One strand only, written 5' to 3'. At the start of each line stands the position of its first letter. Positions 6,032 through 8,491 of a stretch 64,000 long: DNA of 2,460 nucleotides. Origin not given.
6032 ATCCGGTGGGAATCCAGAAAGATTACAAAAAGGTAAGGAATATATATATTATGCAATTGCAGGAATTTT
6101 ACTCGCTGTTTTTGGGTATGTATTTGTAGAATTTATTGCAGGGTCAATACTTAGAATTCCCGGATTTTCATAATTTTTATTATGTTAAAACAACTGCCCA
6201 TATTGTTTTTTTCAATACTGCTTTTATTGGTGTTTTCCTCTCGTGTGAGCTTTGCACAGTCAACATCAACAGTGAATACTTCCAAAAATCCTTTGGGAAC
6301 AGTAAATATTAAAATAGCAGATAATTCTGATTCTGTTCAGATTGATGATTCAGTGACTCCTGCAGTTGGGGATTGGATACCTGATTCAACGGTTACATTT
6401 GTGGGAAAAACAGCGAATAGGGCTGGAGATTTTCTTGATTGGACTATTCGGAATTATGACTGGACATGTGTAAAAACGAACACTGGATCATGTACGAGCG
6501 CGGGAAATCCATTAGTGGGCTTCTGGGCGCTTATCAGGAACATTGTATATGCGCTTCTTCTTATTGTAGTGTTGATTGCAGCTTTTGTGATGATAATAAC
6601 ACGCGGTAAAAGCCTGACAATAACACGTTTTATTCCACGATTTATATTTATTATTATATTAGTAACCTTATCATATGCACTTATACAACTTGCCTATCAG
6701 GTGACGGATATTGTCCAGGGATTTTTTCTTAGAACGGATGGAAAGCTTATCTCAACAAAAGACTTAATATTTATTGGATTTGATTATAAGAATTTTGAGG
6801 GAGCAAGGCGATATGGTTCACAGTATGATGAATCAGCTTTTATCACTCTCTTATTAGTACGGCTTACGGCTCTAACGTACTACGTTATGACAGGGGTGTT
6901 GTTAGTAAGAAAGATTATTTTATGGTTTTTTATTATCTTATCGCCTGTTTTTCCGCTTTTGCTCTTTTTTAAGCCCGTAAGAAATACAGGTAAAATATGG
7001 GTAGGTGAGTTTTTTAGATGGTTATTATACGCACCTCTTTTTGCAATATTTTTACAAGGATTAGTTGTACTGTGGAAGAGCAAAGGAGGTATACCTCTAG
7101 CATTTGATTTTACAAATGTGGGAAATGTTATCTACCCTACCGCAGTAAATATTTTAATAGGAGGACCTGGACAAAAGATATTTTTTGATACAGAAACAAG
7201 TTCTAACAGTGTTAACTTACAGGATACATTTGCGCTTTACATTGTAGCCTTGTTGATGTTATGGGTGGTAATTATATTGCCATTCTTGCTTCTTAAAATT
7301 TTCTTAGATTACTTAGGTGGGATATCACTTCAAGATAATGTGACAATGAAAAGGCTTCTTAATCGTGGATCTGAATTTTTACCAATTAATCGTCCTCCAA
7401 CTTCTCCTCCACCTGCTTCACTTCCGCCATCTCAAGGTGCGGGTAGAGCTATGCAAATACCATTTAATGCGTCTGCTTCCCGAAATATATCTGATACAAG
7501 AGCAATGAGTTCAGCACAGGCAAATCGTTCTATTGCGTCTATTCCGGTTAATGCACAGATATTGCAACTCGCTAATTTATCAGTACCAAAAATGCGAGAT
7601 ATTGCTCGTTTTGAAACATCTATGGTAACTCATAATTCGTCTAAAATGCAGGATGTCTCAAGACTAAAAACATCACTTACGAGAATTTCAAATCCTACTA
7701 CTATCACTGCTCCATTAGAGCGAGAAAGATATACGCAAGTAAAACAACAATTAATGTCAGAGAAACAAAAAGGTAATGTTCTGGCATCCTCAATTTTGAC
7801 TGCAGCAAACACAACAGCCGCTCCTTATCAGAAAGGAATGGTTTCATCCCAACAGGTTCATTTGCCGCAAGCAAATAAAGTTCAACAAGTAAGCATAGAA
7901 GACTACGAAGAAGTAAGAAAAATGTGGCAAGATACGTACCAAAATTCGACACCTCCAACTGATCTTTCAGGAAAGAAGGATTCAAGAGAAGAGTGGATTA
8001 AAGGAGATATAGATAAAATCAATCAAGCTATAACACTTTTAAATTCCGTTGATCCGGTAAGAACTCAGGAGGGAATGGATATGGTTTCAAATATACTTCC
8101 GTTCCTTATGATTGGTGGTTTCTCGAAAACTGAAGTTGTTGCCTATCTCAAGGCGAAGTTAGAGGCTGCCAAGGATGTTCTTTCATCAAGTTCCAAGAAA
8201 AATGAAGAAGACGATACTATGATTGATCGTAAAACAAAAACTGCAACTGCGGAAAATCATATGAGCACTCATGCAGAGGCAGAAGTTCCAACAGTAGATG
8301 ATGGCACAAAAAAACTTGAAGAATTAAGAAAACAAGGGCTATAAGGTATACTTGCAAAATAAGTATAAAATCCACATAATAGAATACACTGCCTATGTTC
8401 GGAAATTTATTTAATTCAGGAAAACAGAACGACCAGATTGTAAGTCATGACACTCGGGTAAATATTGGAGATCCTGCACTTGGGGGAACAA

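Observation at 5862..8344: Orphan VirB2(TrbC)-like + VirB6(TrbL)-like membrane pair without VirB4/VirD4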

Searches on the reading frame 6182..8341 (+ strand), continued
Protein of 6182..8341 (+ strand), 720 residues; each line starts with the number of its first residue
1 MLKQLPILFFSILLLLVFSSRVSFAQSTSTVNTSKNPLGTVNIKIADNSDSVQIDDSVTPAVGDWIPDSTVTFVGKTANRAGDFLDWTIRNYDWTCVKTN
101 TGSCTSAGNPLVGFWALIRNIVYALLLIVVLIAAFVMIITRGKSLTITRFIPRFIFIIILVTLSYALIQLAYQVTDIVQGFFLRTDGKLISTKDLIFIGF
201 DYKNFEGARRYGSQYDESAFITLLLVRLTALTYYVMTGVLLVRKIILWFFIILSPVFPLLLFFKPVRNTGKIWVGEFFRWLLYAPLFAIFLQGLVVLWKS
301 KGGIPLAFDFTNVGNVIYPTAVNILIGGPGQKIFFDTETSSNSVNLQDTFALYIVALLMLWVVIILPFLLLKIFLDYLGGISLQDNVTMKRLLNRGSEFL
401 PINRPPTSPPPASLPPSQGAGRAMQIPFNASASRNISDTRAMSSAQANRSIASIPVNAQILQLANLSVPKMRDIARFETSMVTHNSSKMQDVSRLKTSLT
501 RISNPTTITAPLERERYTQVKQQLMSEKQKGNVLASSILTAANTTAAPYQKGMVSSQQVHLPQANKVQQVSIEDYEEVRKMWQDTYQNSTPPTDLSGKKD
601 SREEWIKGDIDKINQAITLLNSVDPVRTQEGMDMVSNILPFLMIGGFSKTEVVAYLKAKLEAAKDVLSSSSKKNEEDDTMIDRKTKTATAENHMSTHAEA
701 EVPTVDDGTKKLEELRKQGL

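Call 69: find_encoding_contigs(protein=P0247, flank=10000, max_places=1)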
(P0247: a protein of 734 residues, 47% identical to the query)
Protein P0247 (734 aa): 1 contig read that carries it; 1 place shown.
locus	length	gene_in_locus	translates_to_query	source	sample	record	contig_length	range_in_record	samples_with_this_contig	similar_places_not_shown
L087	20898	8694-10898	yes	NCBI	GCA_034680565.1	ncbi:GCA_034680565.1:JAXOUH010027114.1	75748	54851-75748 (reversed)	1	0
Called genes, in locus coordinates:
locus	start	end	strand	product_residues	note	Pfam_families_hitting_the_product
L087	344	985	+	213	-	PF03161:LAGLIDADG_2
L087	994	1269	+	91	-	-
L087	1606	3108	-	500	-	PF02310:B12-binding, PF04055:Radical_SAM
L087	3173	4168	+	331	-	PF00162:PGK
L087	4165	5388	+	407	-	PF04932:Wzy_C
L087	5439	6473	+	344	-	PF00044:Gp_dh_N, PF02800:Gp_dh_C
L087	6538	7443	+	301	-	PF00092:VWA, PF13519:VWA_2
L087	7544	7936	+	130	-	PF18895:T4SS_pilin (weak)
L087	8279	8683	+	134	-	PF18895:T4SS_pilin (weak)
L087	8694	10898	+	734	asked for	-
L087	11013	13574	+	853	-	PF02861:Clp_N, PF13191:AAA_16 (weak), PF00004:AAA, PF17871:AAA_lid_9, PF00004:AAA, PF07724:AAA_2, PF07728:AAA_5, PF10431:ClpB_D2-small, +6 more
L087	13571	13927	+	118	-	PF18895:T4SS_pilin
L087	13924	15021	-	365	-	-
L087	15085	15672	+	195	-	PF18933:PsbP_2 (faint)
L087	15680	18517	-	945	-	PF00082:Peptidase_S8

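Call 70: find_encoding_contigs(protein=P0275, flank=10000, max_places=1)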
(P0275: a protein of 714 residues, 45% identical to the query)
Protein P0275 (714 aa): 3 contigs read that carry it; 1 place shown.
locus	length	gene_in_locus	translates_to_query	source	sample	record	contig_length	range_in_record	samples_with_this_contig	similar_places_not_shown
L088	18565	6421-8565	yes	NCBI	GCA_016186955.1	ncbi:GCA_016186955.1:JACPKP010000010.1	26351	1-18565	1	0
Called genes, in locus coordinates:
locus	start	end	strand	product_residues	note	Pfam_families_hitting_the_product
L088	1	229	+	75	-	?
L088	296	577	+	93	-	PF15919:HicB_lk_antitox (weak)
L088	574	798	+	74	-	PF07927:HicA_toxin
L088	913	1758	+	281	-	PF13612:DDE_Tnp_1_3, PF01609:DDE_Tnp_1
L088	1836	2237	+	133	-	PF18895:T4SS_pilin (weak)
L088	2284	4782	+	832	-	PF12708:Pect-lyase_RHGA_epim, PF13229:Beta_helix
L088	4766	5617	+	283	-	-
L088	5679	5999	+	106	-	PF18895:T4SS_pilin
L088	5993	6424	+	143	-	PF18895:T4SS_pilin (weak)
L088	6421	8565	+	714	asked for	PF19590:TrbL_3 (weak)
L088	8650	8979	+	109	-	PF00166:Cpn10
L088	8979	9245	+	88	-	-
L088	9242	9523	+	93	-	-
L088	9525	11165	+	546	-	PF00118:Cpn60_TCP1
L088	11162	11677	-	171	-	PF01928:CYTH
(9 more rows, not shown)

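Call 71: find_encoding_contigs(protein=P0265, flank=10000, max_places=1)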
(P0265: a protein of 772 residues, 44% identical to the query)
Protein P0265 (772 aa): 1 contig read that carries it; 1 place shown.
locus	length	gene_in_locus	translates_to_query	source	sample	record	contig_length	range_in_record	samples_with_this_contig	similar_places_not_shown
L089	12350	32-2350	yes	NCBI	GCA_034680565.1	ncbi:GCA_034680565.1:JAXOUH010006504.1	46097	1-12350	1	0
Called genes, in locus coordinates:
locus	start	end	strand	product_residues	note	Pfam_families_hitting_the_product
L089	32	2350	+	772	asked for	-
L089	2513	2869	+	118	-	PF00166:Cpn10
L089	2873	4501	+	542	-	PF00118:Cpn60_TCP1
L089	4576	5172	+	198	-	PF03703:bPH_2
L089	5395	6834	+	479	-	PF00989:PAS (faint), PF08448:PAS_4 (weak)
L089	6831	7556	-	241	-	PF01551:Peptidase_M23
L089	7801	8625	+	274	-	PF08308:PEGA, PF08239:SH3_3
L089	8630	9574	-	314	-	PF01040:UbiA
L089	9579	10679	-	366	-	PF00953:Glycos_transf_4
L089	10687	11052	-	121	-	-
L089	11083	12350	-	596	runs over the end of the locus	-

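Call 72: find_encoding_contigs(protein=P0293, flank=10000, max_places=1)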
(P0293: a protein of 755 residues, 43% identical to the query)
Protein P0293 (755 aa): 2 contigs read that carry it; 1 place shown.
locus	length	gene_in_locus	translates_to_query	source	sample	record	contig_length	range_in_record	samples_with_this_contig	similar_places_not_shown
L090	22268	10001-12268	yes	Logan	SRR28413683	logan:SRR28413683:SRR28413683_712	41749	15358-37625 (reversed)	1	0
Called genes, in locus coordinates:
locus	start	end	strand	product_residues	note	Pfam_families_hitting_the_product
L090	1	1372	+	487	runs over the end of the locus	PF13231:PMT_2 (weak)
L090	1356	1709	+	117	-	-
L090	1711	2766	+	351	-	PF00953:Glycos_transf_4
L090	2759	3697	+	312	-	PF01040:UbiA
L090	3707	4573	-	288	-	PF08308:PEGA, PF08239:SH3_3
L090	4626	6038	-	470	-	PF00133:tRNA-synt_1, PF09334:tRNA-synt_1g, PF00133:tRNA-synt_1, PF01406:tRNA-synt_1e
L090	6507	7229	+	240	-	PF01628:HrcA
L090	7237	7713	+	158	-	PF01025:GrpE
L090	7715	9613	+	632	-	PF00012:HSP70, PF06723:MreB_Mbl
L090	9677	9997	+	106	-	PF18895:T4SS_pilin (faint)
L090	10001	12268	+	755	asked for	PF04610:TrbL (weak)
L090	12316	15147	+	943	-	PF02861:Clp_N, PF00004:AAA, PF23569:NBD_SMAX1, PF17871:AAA_lid_9, PF00004:AAA, PF07724:AAA_2, PF07728:AAA_5, PF10431:ClpB_D2-small, +7 more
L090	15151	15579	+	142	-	PF22148:Fervidolysin_NPro-like (faint)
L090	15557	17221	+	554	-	PF00082:Peptidase_S8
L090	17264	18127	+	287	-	PF00226:DnaJ, PF01556:DnaJ_C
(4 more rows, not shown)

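Call 73: find_encoding_contigs(protein=P0229, flank=10000, max_places=1)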
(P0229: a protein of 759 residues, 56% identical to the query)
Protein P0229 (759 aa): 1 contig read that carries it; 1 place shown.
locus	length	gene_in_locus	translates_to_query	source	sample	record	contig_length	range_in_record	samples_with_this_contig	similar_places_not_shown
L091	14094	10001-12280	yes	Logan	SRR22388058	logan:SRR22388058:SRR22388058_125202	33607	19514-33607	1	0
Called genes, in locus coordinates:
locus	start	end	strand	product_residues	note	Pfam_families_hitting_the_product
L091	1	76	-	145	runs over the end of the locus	PF18895:T4SS_pilin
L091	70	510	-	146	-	PF18895:T4SS_pilin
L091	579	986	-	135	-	PF18895:T4SS_pilin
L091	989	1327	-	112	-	PF18895:T4SS_pilin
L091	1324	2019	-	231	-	PF18895:T4SS_pilin (faint)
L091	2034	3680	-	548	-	PF18895:T4SS_pilin (weak)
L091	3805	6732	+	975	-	PF02861:Clp_N, PF00004:AAA, PF23569:NBD_SMAX1 (weak), PF17871:AAA_lid_9, PF00004:AAA, PF07724:AAA_2, PF07728:AAA_5, PF10431:ClpB_D2-small, +8 more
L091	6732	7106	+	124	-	PF18895:T4SS_pilin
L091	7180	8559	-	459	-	-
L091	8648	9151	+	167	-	PF18895:T4SS_pilin (weak)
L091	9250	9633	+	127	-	PF18895:T4SS_pilin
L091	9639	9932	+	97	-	PF18895:T4SS_pilin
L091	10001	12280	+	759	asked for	PF04610:TrbL (weak)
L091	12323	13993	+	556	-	PF08486:SpoIID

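Call 74: find_encoding_contigs(protein=P0251, flank=10000, max_places=1)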
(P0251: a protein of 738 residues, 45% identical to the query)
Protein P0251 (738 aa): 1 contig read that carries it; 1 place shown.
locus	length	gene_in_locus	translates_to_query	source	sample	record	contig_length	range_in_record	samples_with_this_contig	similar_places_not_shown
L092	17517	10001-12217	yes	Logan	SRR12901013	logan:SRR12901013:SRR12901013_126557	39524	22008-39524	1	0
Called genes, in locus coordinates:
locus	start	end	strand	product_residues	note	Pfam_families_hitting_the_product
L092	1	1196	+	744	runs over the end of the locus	-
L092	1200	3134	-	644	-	-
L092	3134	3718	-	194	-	-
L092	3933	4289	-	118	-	PF18895:T4SS_pilin (weak)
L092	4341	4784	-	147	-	-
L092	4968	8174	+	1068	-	PF02861:Clp_N, PF13191:AAA_16 (weak), PF00004:AAA, PF17871:AAA_lid_9, PF00004:AAA, PF07724:AAA_2, PF07728:AAA_5, PF10431:ClpB_D2-small, +5 more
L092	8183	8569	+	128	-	PF18895:T4SS_pilin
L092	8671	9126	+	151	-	PF18895:T4SS_pilin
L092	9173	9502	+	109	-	PF18895:T4SS_pilin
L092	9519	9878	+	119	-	-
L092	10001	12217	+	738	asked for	-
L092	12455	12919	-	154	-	PF18895:T4SS_pilin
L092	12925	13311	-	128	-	PF18895:T4SS_pilin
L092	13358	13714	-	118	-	PF18895:T4SS_pilin (faint)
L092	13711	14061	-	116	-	PF18895:T4SS_pilin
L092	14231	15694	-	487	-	PF18895:T4SS_pilin (weak)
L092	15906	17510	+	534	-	PF08486:SpoIID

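Call 76: search_protein_representatives(alignment_id=A1)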
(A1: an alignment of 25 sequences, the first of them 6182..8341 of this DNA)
Query: 25 sequences, 818 profile positions. Proteins with E-value up to 0.001 (for the whole library): 633; up to 1e-10: 466; up to 1e-30: 331. The best 150 are listed.
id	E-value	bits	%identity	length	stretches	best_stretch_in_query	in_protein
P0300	0.0e+00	2545.5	-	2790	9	1-633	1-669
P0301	0.0e+00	1910.8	-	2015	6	1-786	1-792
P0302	0.0e+00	1833.0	-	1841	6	1-625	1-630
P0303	0.0e+00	1772.6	-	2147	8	27-638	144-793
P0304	0.0e+00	1673.4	-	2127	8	1-628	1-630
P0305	0.0e+00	1636.2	-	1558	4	1-784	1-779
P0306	0.0e+00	1609.2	-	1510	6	1-536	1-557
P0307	0.0e+00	1495.5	-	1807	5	1-605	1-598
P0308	0.0e+00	1471.7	-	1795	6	15-607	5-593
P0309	0.0e+00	1450.2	-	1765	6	1-606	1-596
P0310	0.0e+00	1438.5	-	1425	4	1-628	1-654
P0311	0.0e+00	1407.0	-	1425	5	1-786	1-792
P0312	0.0e+00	1399.4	-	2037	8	6-626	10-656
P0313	0.0e+00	1398.3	-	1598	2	1-778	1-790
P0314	0.0e+00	1373.4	-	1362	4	1-598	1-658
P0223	9.2e-273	923.9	-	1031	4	40-528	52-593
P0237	3.8e-270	915.3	-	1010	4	2-527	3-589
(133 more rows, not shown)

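Call 88: search_protein_families(library=padloc, proteins=[window:6182-8341:+], max_evalue=0.001)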
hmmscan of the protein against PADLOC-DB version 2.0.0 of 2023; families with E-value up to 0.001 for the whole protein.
window:6182-8341:+ (720 aa): 0 families

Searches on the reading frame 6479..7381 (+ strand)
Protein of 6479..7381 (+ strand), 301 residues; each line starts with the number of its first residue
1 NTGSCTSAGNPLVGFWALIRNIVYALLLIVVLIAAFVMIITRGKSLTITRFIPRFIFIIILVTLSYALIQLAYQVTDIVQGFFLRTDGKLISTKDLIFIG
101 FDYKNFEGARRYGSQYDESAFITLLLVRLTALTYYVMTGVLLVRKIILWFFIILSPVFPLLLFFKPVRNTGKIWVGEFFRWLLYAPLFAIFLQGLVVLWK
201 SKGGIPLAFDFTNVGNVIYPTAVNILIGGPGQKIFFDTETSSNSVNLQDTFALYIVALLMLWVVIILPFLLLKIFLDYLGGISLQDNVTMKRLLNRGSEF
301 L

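Call 81: search_dna_similar(query=window:6479-7381:+, collection=plasmids, mode=protein, max_evalue=1, max_rows=25)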
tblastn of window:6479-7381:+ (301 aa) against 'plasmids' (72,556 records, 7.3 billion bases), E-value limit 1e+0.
Records with a match: 9; places in all: 9; records where one place covers at least 80% of the query: 0.
Best place of each record, by identity: <60% 9.
By first word of the organism name: Vibrio 7; Mesorhizobium 1; Rossellomorea 1.
By predicted mobility (MOB-suite, as given by PLSDB): conjugative 6; non-mobilizable 2; mobilizable 1.
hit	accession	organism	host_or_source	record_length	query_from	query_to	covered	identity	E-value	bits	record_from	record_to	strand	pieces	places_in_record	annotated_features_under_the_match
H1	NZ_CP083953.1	Mesorhizobium sp. B2-1-8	cell culture,soil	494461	120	188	23%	33.8%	5e-1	40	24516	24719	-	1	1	type IV secretion system protein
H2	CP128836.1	Rossellomorea sp. AcN35-11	-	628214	135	192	19%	32.8%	3e-1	40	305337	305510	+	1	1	hypothetical protein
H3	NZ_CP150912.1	Vibrio parahaemolyticus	Penaeus vannamei,cell culture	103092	136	190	18%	34.5%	7e-1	39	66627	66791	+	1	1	type IV secretion system protein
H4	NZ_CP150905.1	Vibrio parahaemolyticus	-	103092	136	190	18%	34.5%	7e-1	39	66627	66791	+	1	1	type IV secretion system protein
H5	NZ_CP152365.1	Vibrio parahaemolyticus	Penaeus vannamei,cell culture,Shrimp ...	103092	136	190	18%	34.5%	7e-1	39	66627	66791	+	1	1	type IV secretion system protein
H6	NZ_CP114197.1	Vibrio parahaemolyticus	Penaeus vannamei,cell culture,Shrimp ...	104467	136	190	18%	34.5%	7e-1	39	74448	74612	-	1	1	type IV secretion system protein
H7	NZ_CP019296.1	Vibrio campbellii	cage-cultured red drum,skin ulcer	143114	136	190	18%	34.5%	7e-1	39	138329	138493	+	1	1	type IV secretion system protein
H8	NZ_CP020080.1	Vibrio campbellii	Penaeus vannamei,bacteria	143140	136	190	18%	34.5%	7e-1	39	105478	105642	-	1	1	type IV secretion system protein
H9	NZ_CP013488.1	Vibrio alginolyticus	seawater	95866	136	188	18%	34.0%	9e-1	39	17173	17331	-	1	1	type IV secretion system protein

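Call 82: get_annotated_region(hit=H3, flank=6000)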
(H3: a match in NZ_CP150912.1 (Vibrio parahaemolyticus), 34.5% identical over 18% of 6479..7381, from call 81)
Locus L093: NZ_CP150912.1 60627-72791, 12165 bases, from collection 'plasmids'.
description: Vibrio parahaemolyticus strain vp-HL-202008 plasmid pHLB-202008, complete sequence
organism: Vibrio parahaemolyticus (NCBI taxid 670)
taxonomy: Bacteria; Pseudomonadota; Gammaproteobacteria; Vibrionales; Vibrionaceae; Vibrio; Vibrio parahaemolyticus
host: -; source: Penaeus vannamei,cell culture; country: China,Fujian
typing (MOB-suite, as given by PLSDB): conjugative; replicon rep_cluster_1362; relaxase MOBP; mating-pair formation MPF_T
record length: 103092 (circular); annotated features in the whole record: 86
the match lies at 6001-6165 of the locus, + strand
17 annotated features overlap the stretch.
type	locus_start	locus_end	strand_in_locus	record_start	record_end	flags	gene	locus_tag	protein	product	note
CDS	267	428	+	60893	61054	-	-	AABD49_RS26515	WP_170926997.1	hypothetical protein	-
CDS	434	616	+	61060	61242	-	-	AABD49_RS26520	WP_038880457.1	TraY domain-containing protein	-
CDS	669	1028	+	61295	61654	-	-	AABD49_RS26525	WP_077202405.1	TraY domain-containing protein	-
CDS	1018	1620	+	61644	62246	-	-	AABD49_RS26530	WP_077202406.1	lytic transglycosylase domain-containing protein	-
CDS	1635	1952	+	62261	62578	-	-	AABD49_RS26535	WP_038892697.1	hypothetical protein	-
CDS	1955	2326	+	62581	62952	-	-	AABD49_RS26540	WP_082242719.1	conjugal transfer protein TraD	-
CDS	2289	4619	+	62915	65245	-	-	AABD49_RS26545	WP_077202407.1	conjugal transfer protein TraE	-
CDS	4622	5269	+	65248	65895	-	-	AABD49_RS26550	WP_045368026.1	type IV secretion system protein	-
CDS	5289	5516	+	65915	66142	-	-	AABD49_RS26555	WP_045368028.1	EexN family lipoprotein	-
CDS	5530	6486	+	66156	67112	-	-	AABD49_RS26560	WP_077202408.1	type IV secretion system protein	-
CDS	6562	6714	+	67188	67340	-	-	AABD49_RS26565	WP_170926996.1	hypothetical protein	-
CDS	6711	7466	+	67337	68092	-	-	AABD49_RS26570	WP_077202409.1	VirB8/TrbF family protein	-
CDS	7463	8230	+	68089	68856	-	-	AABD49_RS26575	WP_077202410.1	TrbG/VirB9 family P-type conjugative transfer protein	-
CDS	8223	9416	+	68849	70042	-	-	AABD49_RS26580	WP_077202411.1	TrbI/VirB10 family protein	-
CDS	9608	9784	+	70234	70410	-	-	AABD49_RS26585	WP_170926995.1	hypothetical protein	-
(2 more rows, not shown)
